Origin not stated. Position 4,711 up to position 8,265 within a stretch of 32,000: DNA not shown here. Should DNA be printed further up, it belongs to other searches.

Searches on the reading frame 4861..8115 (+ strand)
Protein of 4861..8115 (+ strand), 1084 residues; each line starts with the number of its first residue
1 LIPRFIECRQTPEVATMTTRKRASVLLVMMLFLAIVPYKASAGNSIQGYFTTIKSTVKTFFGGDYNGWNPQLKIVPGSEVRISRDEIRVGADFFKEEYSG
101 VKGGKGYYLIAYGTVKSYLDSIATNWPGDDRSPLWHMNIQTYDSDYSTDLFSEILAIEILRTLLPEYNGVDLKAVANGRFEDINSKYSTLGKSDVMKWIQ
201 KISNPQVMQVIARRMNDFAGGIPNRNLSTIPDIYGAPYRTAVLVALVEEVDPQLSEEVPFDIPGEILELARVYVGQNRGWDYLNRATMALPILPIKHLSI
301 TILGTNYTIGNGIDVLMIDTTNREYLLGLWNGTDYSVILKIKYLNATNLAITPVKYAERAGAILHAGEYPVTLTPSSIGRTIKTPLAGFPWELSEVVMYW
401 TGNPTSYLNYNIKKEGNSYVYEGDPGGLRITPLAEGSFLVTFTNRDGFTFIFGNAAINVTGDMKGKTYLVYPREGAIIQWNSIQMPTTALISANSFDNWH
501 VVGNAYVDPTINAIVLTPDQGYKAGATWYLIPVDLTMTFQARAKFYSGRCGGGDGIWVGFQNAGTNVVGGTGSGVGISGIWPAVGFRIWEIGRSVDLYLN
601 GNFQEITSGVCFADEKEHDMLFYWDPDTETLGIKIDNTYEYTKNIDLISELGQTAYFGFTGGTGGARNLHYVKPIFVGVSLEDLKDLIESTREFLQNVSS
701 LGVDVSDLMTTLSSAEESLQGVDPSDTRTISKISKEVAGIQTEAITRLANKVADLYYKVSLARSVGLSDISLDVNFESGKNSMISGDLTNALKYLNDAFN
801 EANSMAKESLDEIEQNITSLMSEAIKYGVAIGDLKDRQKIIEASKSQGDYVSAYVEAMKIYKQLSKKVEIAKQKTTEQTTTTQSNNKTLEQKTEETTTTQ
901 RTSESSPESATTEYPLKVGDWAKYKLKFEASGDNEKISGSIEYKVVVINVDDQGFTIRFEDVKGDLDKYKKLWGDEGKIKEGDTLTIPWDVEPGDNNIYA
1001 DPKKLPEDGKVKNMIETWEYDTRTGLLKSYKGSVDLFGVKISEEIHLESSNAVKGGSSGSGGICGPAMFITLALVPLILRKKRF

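Call 74: search_protein_families(library=pfam, proteins=[window:4861-8115:+], max_evalue=0.001)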
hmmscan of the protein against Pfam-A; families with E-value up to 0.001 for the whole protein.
window:4861-8115:+ (1084 aa): 2 families
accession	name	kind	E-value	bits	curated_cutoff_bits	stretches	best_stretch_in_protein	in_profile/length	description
PF18483.9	Lectin_L-type_dom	-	2.2e-23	83.7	78.3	2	494-588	5-101/215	Legume lectin beta-barrel domain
PF03388.20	Lectin_leg-like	-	0.00019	21.3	24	0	492-547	17-69/230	Legume-like lectin family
